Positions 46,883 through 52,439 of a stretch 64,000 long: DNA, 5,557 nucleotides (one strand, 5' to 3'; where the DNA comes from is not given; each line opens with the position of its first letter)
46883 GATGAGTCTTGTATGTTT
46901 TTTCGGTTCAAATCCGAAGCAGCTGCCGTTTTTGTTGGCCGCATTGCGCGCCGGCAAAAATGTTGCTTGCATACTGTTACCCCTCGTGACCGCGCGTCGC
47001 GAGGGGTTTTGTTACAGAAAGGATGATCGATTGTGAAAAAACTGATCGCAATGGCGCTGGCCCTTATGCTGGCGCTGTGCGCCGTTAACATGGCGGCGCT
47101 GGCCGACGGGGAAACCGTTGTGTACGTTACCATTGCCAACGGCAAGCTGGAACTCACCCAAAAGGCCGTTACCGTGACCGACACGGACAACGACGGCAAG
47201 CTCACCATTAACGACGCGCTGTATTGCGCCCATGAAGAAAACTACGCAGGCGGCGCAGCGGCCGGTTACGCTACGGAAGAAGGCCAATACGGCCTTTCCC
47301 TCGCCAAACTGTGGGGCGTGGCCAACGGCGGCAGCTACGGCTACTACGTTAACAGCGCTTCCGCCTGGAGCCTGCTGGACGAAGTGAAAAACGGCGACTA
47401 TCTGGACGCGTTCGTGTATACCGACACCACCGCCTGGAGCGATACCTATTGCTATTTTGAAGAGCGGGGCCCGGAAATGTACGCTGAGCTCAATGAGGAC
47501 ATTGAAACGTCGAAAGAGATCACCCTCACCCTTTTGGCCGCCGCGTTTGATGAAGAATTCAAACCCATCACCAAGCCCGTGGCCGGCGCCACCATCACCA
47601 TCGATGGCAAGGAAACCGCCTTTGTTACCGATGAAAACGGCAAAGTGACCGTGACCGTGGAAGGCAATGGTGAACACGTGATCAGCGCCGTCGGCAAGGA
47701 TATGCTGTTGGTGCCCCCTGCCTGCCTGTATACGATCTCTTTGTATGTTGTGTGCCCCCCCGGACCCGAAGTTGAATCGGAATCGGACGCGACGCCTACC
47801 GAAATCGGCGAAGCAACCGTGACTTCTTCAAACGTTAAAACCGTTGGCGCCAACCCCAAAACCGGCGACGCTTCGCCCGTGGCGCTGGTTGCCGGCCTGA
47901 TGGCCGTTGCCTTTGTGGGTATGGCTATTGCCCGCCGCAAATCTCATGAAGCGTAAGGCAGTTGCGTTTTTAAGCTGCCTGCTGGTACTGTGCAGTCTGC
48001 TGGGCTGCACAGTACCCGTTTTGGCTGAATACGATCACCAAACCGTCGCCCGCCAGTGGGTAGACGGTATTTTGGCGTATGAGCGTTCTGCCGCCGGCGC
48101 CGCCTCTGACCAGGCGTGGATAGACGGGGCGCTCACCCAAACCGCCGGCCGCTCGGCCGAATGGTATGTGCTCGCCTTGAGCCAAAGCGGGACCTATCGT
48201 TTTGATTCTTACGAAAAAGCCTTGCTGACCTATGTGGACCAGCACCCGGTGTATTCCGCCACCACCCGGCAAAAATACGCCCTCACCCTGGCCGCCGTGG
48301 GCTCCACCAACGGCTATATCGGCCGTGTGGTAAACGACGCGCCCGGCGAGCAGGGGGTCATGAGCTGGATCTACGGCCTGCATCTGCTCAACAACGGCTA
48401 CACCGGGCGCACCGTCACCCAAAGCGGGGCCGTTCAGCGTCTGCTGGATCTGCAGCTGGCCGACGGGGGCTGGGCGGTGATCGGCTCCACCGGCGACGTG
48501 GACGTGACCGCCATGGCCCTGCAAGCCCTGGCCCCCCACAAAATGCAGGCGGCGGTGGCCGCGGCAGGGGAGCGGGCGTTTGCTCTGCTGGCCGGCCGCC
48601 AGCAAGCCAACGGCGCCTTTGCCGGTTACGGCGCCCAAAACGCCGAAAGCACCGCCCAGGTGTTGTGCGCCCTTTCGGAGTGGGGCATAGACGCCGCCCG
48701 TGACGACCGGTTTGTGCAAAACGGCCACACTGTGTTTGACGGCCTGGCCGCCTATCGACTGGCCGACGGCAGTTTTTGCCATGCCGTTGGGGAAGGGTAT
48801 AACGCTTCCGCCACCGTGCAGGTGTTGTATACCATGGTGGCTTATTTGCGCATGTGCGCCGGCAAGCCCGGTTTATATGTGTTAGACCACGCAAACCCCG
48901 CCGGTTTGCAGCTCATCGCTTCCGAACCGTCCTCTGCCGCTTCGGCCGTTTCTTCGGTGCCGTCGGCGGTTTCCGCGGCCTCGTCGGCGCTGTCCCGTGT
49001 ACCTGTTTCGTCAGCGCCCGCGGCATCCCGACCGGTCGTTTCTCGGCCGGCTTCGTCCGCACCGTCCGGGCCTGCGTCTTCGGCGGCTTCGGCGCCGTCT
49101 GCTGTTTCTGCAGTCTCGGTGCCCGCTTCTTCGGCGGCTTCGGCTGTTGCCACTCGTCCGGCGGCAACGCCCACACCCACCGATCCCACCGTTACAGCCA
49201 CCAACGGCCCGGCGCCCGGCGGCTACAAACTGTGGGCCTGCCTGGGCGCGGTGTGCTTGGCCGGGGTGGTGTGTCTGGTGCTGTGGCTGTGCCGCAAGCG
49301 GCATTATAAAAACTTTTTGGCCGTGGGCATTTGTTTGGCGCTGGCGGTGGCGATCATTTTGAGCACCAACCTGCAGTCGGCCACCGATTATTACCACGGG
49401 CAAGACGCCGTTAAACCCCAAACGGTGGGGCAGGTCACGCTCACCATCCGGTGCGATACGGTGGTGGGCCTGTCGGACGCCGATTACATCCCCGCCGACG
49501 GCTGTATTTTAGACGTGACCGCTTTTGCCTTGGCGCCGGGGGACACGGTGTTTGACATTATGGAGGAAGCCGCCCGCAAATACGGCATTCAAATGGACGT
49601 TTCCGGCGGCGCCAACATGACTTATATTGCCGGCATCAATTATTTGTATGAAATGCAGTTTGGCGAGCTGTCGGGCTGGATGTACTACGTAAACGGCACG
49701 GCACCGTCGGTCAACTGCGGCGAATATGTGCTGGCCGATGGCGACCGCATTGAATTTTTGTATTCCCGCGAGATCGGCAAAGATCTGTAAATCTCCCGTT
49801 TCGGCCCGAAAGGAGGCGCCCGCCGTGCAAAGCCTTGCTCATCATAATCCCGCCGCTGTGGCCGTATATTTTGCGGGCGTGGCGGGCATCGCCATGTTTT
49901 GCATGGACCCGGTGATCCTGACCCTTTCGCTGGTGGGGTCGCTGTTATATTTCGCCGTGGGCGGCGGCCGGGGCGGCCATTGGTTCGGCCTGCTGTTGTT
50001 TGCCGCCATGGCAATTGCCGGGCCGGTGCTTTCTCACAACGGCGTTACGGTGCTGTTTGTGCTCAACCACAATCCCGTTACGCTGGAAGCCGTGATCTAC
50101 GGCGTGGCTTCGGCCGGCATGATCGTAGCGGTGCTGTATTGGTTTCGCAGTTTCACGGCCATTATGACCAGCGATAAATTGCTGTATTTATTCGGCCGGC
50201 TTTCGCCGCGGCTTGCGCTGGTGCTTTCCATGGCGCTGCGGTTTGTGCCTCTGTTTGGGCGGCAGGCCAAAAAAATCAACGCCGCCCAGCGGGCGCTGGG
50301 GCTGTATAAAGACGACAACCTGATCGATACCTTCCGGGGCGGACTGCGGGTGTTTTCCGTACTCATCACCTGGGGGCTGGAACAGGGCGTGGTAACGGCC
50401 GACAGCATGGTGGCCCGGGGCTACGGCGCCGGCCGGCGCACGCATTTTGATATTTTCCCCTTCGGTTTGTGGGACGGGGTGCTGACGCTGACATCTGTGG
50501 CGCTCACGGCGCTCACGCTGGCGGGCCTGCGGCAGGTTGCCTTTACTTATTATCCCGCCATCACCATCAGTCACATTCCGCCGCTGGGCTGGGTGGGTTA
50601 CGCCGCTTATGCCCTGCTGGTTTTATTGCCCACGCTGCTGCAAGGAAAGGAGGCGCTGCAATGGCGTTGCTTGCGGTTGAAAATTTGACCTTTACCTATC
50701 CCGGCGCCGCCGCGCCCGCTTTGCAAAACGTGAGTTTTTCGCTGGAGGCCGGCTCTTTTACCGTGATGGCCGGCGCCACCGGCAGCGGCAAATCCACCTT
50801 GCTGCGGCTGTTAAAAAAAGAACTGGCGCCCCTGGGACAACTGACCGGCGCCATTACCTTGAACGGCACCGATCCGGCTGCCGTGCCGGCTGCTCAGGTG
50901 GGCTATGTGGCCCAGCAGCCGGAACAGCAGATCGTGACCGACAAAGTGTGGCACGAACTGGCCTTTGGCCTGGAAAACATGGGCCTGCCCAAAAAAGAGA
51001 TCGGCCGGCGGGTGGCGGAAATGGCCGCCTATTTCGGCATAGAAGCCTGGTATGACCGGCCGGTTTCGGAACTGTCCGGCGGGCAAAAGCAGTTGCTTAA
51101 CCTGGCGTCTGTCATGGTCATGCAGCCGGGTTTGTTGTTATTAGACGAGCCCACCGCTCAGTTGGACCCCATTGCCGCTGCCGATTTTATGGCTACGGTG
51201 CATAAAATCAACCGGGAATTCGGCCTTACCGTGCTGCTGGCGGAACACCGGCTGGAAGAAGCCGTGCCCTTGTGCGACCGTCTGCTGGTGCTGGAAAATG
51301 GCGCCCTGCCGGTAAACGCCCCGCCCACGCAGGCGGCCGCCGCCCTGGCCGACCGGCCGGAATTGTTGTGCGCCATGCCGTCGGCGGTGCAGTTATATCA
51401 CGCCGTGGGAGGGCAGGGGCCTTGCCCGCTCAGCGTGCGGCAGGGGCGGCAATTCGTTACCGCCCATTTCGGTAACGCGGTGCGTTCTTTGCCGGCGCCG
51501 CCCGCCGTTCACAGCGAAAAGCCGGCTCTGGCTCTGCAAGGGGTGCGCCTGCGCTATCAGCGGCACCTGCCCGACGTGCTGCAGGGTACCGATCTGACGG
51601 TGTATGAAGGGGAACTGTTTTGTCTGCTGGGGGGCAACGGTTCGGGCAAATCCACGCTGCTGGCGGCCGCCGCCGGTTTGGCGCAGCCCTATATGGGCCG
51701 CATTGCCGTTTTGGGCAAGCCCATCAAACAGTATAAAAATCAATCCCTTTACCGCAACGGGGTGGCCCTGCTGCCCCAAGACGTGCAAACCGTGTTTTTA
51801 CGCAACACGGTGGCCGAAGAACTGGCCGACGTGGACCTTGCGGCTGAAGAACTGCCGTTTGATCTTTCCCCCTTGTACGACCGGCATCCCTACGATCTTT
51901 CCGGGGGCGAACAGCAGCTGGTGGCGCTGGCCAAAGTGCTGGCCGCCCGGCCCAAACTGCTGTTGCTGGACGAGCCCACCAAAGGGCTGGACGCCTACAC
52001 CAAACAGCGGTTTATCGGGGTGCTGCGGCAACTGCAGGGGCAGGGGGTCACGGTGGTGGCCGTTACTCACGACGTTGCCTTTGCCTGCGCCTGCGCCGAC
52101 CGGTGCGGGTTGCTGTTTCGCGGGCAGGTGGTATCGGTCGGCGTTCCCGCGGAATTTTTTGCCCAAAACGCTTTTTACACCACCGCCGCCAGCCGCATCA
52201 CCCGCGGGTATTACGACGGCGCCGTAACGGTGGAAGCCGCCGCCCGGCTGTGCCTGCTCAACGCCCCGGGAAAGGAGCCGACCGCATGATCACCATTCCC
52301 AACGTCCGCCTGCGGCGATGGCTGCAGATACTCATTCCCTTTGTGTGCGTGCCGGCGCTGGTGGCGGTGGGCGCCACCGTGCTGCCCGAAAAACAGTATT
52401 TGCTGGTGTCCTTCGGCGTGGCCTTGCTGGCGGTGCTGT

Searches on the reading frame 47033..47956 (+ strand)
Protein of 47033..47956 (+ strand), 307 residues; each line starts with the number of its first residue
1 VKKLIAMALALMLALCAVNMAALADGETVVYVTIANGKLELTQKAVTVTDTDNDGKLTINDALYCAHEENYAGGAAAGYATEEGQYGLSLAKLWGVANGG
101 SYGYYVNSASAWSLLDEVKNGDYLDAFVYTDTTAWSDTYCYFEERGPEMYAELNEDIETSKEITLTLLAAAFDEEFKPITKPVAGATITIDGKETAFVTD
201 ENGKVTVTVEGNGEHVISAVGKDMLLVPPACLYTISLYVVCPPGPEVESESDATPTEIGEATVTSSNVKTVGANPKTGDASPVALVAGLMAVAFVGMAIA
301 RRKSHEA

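Call 13: search_protein_families(library=pfam, proteins=[window:47033-47956:+], max_evalue=0.01)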
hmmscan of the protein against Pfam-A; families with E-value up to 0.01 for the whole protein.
window:47033-47956:+ (307 aa): 3 families
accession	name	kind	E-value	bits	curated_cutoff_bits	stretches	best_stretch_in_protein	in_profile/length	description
PF13715.12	CarbopepD_reg_2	-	0.00073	20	32.2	1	181-219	12-52/88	CarboxypepD_reg-like domain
PF10647.15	Gmad1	-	0.0081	16.5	20.5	0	183-271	25-112/251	Lipoprotein LpqB beta-propeller domain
PF00746.26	Gram_pos_anchor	-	0.0088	16.4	20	1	275-303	10-39/43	LPXTG cell wall anchor motif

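Call 72: search_protein_families(library=pfam, proteins=[window:47033-47956:+], max_evalue=5)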
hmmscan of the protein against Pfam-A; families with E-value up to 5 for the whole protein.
window:47033-47956:+ (307 aa): 10 families
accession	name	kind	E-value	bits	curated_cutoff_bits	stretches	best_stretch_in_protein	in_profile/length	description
PF13715.12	CarbopepD_reg_2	-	0.00073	20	32.2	1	181-219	12-52/88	CarboxypepD_reg-like domain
PF10647.15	Gmad1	-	0.0081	16.5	20.5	1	183-271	25-112/251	Lipoprotein LpqB beta-propeller domain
PF00746.26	Gram_pos_anchor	-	0.0088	16.4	20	1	275-303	10-39/43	LPXTG cell wall anchor motif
PF00883.26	Peptidase_M17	-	0.018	14.8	25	1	42-70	156-184/310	Cytosol aminopeptidase family, catalytic domain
PF10670.15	DUF4198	-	0.036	14.6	34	1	181-223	158-209/209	Domain of unknown function (DUF4198)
PF18200.7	Big_11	-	0.083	13.3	25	1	184-208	32-56/87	Bacterial Ig-like domain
PF00061.29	Lipocalin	-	0.18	12.4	23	0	18-60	28-70/145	Lipocalin / cytosolic fatty-acid binding protein family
PF22820.2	TcaA_3rd_4th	-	0.23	11.8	27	1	180-220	8-47/73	TcaA protein 3rd/4th domain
PF16339.10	DUF4969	-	1.2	10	31.4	0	194-222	45-73/79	Domain of unknown function (DUF4969)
PF04200.17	Lipoprotein_17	-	1.7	9.4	22.4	1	161-211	31-66/84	Lipoprotein associated domain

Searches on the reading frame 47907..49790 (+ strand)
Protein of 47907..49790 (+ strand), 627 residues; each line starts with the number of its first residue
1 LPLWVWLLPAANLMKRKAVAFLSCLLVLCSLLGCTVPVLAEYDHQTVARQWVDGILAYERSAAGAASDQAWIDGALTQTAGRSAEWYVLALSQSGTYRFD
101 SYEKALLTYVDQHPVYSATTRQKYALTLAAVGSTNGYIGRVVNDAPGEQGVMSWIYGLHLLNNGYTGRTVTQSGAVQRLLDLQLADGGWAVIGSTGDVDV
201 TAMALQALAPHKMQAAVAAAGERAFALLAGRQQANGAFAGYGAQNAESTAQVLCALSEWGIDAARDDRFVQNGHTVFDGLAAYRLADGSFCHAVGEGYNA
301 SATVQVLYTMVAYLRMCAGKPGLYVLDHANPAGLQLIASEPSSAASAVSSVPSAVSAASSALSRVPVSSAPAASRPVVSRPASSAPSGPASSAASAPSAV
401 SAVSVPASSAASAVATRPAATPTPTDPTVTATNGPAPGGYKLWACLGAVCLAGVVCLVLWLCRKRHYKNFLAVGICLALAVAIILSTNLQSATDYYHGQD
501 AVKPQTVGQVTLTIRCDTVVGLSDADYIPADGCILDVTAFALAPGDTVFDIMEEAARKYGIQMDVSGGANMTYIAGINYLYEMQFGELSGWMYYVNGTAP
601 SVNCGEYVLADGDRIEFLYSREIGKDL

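Call 13: search_protein_families(library=pfam, proteins=[window:47907-49790:+], max_evalue=0.01)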
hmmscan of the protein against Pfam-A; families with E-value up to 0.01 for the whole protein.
window:47907-49790:+ (627 aa): 3 families
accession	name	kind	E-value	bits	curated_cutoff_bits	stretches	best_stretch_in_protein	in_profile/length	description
PF14478.12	DUF4430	-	8.3e-16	58.6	23.8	1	545-620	1-71/72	Domain of unknown function (DUF4430)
PF13567.11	DUF4131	-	0.00077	19.6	31.6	1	441-501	4-63/165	Domain of unknown function (DUF4131)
PF13243.12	SQHop_cyclase_C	-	0.0012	18.4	26.1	1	152-265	97-206/319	Squalene-hopene cyclase C-terminal domain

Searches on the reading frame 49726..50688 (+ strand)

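Call 13: search_protein_families(library=pfam, proteins=[window:49726-50688:+], max_evalue=0.01)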
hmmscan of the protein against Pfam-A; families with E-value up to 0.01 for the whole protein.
window:49726-50688:+ (320 aa): 1 family
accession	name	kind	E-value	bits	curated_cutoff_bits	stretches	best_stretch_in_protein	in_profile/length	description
PF02361.21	CbiQ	-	1.7e-08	34.8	25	1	29-238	6-213/216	Cobalt transport protein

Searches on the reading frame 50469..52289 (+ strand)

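Call 13: search_protein_families(library=pfam, proteins=[window:50469-52289:+], max_evalue=0.01)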
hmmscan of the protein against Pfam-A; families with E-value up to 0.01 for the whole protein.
window:50469-52289:+ (606 aa): 18 families
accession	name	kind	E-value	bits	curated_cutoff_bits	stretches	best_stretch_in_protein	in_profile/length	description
PF00005.33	ABC_tran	-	1.1e-57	194.9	25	2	371-504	1-136/137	ABC transporter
PF13304.12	AAA_21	-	4.8e-23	83.1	27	3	474-537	235-301/304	AAA domain, putative AbiEii toxin, Type IV TA system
PF02463.25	SMC_N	-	1.3e-13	51.3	40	2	436-535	120-200/220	RecF/RecN/SMC N terminal domain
PF13555.12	AAA_29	-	1.3e-08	34.9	27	1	376-402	17-43/61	P-loop containing region of AAA domain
PF13476.12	AAA_23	-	8e-07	30.3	27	0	381-400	19-38/201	AAA domain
PF13191.12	AAA_16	-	5.9e-06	27.3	32.6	0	381-501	24-139/167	AAA ATPase domain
PF03193.22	RsgA_GTPase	-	3.4e-05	24.2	30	0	85-119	97-130/174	RsgA GTPase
PF13558.12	SbcC_Walker_B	-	3.7e-05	24.3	27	0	476-520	32-89/90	SbcC/RAD50-like, Walker B motif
PF25199.1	nSTAND_NTPase5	-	0.0001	22.6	34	0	95-120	41-66/145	Novel STAND NTPase 5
PF13521.12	AAA_28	-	0.00013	22.6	27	0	384-402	2-20/164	AAA domain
PF13401.12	AAA_22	-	0.00015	22.5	27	0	95-121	5-31/130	AAA domain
PF06414.18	Zeta_toxin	-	0.00021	21.3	22.3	1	98-120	19-41/199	Zeta toxin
PF05729.18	NACHT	-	0.00085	19.6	26.7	0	98-120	3-25/167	NACHT domain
PF13604.12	AAA_30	-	0.00096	19.4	27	0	96-123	19-46/191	AAA domain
PF20703.3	nSTAND1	-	0.0037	17.4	27.1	0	89-113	27-51/379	Novel STAND NTPase 1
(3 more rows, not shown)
